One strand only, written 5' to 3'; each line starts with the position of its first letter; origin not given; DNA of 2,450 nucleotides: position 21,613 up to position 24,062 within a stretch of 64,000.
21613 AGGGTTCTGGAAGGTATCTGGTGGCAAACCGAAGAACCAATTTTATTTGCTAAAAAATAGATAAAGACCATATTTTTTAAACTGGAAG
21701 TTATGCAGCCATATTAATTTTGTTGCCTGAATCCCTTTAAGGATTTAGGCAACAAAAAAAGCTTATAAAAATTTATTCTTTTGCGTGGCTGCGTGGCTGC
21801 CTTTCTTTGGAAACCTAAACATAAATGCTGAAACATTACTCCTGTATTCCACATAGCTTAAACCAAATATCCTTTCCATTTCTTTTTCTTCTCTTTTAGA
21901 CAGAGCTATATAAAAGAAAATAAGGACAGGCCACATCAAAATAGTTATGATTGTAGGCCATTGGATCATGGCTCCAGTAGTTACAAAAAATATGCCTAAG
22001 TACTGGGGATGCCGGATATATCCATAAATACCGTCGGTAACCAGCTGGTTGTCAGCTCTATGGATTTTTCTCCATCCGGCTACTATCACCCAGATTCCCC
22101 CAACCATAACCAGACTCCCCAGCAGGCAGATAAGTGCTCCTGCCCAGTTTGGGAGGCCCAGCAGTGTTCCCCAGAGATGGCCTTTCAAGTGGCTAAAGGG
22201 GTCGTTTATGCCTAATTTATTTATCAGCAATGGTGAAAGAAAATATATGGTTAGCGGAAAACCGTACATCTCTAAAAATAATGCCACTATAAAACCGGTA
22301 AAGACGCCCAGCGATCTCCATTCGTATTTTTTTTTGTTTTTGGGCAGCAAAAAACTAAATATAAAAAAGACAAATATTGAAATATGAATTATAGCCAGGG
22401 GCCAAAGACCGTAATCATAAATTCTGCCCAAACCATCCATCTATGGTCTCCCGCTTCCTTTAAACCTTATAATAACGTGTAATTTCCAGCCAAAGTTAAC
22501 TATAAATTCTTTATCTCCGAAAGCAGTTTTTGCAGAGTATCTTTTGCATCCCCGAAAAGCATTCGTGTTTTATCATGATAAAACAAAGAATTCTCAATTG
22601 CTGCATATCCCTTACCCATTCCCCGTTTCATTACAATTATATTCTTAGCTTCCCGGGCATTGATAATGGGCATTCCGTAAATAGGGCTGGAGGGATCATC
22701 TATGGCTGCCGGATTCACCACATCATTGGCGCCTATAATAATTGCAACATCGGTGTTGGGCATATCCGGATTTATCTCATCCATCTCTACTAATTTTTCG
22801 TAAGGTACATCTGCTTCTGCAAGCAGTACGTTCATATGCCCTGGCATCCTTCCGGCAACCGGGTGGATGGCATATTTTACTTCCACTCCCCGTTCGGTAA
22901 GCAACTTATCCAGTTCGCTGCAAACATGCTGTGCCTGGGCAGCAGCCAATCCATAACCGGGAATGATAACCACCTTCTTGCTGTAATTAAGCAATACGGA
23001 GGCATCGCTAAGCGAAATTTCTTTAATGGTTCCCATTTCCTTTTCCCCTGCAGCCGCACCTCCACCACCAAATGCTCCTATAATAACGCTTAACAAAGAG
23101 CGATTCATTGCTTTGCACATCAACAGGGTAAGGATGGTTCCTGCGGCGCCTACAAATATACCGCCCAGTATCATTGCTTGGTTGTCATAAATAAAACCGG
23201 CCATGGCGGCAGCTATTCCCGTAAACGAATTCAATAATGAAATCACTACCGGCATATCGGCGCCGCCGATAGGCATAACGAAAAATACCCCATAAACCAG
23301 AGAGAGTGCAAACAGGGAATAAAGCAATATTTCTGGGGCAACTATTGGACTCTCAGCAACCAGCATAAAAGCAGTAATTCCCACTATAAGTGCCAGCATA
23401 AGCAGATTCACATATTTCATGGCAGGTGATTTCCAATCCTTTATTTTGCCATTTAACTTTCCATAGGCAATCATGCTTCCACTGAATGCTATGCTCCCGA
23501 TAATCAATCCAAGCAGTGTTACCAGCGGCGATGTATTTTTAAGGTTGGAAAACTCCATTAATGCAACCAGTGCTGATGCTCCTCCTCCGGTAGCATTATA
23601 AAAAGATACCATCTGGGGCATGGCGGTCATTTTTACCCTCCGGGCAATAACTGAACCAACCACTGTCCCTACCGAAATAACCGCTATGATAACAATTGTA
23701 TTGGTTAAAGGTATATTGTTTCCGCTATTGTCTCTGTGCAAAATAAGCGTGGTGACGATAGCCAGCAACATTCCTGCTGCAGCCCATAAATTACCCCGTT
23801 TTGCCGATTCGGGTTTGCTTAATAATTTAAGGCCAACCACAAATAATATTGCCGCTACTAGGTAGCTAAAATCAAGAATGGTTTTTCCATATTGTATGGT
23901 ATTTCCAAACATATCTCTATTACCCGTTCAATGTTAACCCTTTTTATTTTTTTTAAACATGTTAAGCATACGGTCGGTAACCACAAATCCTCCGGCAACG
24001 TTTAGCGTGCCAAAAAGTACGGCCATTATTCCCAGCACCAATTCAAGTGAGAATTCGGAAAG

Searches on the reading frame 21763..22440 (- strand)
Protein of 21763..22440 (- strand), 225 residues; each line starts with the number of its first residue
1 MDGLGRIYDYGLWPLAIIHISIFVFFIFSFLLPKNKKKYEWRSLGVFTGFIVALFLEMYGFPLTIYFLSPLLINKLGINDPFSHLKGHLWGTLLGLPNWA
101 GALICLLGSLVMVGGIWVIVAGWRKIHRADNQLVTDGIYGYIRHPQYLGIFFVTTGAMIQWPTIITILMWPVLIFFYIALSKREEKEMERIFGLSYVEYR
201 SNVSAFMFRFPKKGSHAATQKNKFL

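Call 43: search_protein_families(library=pfam, proteins=[window:21763-22440:-], max_evalue=0.001)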
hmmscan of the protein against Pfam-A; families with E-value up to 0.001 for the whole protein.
window:21763-22440:- (225 aa): 2 families
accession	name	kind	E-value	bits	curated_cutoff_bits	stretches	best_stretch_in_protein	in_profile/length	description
PF04191.18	PEMT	-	2.9e-10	40.9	25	1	99-193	4-103/105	Phospholipid methyltransferase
PF04140.19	ICMT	-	1.2e-08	35.7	24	1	126-188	28-93/95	Isoprenylcysteine carboxyl methyltransferase (ICMT) family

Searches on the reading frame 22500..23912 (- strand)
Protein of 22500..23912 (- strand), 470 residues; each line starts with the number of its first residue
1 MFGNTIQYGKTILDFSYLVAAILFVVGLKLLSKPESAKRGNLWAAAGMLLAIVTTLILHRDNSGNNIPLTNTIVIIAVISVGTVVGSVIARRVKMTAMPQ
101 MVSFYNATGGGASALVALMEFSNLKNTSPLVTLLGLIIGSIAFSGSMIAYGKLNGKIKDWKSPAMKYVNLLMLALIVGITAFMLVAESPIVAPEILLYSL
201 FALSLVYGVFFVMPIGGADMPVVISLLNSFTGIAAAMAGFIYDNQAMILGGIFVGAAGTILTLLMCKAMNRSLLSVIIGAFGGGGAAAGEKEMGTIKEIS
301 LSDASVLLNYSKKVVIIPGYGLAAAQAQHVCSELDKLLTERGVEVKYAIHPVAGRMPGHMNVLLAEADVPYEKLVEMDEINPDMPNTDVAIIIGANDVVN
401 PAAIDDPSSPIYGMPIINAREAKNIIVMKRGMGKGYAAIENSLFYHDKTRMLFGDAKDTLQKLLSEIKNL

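Call 43: search_protein_families(library=pfam, proteins=[window:22500-23912:-], max_evalue=0.001)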
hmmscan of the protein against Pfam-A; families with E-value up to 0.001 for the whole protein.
window:22500-23912:- (470 aa): 1 family
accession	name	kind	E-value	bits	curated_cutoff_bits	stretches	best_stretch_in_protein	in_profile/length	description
PF02233.22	PNTB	-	7.5e-177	589.3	31.7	1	15-465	3-455/456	NAD(P) transhydrogenase beta subunit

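Call 49: find_encoding_contigs(protein=window:22500-23912:-, flank=500, max_places=5)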
Protein window:22500-23912:- (470 aa): 2 contigs read that carry it; 1 place shown.
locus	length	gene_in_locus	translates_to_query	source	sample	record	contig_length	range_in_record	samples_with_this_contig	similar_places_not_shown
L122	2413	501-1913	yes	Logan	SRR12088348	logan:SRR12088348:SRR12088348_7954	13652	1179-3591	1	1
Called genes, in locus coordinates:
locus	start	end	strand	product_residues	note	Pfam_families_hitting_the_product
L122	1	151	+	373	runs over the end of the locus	PF05222:AlaDh_PNT_N, PF01262:AlaDh_PNT_C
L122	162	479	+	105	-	PF12769:PNTB_4TM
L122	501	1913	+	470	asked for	PF02233:PNTB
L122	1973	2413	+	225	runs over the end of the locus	PF04191:PEMT, PF04140:ICMT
